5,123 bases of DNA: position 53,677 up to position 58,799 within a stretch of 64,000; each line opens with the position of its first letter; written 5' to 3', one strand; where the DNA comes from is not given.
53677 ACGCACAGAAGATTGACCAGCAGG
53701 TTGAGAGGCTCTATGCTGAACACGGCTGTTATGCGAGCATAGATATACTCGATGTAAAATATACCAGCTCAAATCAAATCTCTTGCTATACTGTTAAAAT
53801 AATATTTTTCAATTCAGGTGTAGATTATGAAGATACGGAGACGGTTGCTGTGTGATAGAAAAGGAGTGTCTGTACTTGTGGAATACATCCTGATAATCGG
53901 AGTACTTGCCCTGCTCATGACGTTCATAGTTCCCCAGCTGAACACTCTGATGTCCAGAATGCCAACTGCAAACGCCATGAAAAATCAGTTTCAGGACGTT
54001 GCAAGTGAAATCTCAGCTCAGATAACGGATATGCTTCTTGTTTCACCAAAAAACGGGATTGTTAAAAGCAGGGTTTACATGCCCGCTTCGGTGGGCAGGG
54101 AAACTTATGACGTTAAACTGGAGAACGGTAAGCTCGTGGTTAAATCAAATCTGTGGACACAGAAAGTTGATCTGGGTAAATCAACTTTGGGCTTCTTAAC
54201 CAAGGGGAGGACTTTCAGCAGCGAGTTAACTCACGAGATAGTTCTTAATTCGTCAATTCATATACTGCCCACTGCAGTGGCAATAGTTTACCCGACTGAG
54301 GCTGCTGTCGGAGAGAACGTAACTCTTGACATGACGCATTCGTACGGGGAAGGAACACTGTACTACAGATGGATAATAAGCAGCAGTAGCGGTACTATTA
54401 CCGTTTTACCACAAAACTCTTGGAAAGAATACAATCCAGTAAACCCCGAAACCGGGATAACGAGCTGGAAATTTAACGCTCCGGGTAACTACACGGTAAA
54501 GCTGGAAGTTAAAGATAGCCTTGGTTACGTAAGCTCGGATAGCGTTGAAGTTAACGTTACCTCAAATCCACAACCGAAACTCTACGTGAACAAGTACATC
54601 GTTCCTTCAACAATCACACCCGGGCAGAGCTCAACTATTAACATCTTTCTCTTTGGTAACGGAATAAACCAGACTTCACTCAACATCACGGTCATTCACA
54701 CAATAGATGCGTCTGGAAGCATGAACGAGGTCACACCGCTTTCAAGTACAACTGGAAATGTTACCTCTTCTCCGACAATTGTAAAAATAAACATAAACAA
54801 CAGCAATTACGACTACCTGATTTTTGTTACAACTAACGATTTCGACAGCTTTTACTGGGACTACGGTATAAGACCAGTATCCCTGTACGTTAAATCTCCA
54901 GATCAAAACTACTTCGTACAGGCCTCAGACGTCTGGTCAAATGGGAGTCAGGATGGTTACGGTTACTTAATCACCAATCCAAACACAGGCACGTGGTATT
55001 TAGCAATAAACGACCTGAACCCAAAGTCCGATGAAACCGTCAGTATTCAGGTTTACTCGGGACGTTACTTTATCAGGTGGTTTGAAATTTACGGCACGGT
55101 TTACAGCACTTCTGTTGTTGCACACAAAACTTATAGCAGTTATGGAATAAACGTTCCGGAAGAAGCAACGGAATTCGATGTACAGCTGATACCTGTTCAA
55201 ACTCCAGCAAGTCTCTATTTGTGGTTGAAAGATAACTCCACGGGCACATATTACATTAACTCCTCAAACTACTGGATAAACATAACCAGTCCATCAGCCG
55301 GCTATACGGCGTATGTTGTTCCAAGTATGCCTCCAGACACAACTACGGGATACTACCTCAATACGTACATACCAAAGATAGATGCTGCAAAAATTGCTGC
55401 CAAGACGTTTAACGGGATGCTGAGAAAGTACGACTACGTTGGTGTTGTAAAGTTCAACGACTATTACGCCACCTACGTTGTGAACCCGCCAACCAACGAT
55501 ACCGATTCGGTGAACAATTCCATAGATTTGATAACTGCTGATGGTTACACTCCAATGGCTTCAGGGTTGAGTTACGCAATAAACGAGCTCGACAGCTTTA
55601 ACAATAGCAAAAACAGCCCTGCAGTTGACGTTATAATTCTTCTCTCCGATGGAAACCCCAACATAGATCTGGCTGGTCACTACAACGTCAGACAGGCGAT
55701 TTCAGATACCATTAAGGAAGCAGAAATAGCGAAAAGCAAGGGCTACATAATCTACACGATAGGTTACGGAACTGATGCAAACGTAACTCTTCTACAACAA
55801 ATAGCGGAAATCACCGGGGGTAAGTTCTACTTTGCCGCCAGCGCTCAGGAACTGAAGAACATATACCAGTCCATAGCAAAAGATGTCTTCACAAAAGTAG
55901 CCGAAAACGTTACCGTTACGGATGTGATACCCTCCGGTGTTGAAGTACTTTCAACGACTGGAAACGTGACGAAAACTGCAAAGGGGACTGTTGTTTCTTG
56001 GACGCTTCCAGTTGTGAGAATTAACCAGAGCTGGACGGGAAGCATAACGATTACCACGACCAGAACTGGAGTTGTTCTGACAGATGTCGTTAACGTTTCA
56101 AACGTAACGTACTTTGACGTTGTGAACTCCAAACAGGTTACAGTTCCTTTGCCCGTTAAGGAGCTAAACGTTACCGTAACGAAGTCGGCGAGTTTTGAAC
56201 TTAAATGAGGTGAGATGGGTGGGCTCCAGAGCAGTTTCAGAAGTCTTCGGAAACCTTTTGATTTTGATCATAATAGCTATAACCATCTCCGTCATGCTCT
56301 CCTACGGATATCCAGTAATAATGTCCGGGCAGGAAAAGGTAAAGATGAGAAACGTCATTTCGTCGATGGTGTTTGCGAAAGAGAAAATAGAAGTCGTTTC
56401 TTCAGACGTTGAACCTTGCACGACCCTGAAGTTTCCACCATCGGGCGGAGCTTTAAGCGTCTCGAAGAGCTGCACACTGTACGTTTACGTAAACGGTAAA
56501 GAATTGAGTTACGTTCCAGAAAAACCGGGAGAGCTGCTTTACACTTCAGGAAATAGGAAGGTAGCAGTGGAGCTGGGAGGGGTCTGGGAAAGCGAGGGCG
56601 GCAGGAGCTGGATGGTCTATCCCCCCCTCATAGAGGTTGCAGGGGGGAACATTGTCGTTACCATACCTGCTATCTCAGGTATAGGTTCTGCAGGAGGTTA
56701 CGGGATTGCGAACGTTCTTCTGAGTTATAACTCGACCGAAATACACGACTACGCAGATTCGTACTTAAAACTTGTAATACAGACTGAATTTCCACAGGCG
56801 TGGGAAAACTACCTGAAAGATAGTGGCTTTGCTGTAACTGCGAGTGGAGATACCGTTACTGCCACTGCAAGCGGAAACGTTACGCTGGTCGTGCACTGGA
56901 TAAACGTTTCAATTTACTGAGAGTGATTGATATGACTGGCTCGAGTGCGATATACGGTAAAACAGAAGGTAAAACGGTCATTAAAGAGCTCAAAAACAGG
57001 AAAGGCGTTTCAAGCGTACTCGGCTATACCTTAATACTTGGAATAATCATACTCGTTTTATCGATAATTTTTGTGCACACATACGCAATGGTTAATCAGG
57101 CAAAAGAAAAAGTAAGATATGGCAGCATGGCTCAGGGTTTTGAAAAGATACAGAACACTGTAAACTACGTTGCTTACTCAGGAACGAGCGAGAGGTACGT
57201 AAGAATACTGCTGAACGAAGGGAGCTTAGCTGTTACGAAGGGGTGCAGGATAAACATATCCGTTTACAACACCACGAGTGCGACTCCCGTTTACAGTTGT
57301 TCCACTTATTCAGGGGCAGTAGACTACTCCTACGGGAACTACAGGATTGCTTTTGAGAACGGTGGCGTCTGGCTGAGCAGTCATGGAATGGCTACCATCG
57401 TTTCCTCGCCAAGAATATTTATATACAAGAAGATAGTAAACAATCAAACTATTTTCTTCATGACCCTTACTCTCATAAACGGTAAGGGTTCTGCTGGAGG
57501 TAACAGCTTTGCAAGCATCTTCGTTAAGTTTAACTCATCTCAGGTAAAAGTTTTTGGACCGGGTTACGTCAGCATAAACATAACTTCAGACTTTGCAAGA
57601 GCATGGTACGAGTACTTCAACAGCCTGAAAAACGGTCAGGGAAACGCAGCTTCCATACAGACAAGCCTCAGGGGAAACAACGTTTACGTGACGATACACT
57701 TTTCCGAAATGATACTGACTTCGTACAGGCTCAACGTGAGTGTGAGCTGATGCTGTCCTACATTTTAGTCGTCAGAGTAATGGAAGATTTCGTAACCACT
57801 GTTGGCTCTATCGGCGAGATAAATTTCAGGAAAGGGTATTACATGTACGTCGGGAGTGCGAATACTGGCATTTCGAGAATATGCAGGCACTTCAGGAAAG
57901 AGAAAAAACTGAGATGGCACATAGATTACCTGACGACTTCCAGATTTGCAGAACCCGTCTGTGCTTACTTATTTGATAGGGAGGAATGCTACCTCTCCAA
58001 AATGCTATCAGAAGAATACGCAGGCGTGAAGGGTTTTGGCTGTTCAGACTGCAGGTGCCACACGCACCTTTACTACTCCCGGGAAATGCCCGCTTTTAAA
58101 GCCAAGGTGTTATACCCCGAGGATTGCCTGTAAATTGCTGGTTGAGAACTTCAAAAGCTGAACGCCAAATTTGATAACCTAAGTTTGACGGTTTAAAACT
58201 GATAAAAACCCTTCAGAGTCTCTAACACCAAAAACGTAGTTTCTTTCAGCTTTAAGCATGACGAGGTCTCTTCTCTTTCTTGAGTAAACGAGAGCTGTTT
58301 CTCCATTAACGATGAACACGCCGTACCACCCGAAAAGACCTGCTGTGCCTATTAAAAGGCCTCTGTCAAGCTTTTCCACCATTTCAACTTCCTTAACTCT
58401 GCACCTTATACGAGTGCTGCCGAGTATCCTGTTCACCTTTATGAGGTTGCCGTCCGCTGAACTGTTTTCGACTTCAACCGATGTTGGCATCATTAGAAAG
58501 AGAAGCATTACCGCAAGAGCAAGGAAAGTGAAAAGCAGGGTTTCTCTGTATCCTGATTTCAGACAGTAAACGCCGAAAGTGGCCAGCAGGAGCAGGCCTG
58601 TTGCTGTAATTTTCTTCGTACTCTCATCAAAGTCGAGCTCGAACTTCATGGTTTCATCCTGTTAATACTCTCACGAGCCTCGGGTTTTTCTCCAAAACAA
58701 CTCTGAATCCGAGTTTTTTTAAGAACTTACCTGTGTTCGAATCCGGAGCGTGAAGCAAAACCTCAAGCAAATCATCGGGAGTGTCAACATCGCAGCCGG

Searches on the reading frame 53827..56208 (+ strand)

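Call 3: search_protein_families(library=pfam, proteins=[window:53827-56208:+], max_evalue=0.01)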
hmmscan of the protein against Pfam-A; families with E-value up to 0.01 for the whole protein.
window:53827-56208:+ (793 aa): 7 families
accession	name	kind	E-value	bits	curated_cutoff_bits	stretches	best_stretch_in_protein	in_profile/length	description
PF00092.34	VWA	-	2.7e-14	54.2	23.8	1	533-681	35-173/174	von Willebrand factor type A domain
PF23928.1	DUF7266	-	2.4e-08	34.3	27.6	1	10-108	2-100/145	Family of unknown function (DUF7266)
PF18911.6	PKD_4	-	9.5e-05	22.8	27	1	148-244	4-85/85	PKD domain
PF13768.12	VWA_3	-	0.00047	20.7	27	1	558-669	60-155/155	von Willebrand factor type A domain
PF00801.26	PKD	-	0.0013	19.1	23.5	1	157-237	9-74/80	PKD domain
PF22352.2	K319L-like_PKD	-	0.0031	17.9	27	0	163-244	12-84/84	K319L-like, PKD domain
PF07495.19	Y_Y_Y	-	0.0072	16.6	26.6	0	206-245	28-63/65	Y_Y_Y domain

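Call 4: search_protein_families(library=ncbifam, proteins=[window:53827-56208:+], max_evalue=0.01)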
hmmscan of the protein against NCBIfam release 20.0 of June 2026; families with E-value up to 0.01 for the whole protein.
window:53827-56208:+ (793 aa): 10 families
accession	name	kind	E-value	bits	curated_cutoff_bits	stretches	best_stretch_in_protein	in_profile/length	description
NF010238.0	PRK13685.1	subfamily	2.9e-13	49.6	432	1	517-687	118-298/335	hypothetical protein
TIGR02442.1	Cob-chelat-sub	hypoth_equivalog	1.7e-10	40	779.45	1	533-667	507-637/641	putative cobaltochelatase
NF047508.1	VWA_BatA_Lepto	exception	1.4e-08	34.2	380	1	533-685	127-271/315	VWA domain-containing protein BatA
TIGR03788.1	marine_srt_targ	equivalog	6.5e-07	28.2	551.65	1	522-699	293-457/629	marine proteobacterial sortase target protein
NF009943.0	PRK13406.1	equivalog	1.3e-06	27.3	571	1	536-653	438-551/585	magnesium chelatase subunit D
TIGR02031.1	BchD-ChlD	equivalog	2.3e-05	23.3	499.55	1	535-668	459-597/608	magnesium chelatase ATPase subunit D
NF011067.0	PRK14497.1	equivalog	0.0006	18.5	536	1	222-272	29-79/546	putative molybdopterin biosynthesis protein MoeA/unknown domain fusion protein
TIGR03436.1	acidobact_VWFA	subfamily_domain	0.0013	18.3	81.25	1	522-687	88-282/324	VWA domain-containing protein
NF033757.1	gliding_CglB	equivalog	0.0072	15.4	200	0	570-624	163-213/402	adventurous gliding motility lipoprotein CglB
TIGR03769.1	P_ac_wall_RPT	domain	0.0092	16.5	30.9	0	212-244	5-39/41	TIGR03769 domain-containing protein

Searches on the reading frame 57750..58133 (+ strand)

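Call 48: search_protein_families(library=pfam, proteins=[window:57750-58133:+], max_evalue=0.01)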
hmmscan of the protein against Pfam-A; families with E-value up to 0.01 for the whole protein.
window:57750-58133:+ (127 aa): 1 family
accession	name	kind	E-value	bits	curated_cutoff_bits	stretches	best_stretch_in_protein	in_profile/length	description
PF01986.22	DUF123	-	4.5e-25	88.4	25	1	24-109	1-95/95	Domain of unknown function DUF123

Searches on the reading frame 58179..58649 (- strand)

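Call 48: search_protein_families(library=pfam, proteins=[window:58179-58649:-], max_evalue=0.01)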
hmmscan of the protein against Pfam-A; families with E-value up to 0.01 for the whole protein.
window:58179-58649:- (156 aa): 1 family
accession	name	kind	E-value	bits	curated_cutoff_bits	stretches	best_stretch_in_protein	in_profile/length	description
PF10882.14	bPH_5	-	6.1e-05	23.5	22.5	1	68-154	8-98/100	Bacterial PH domain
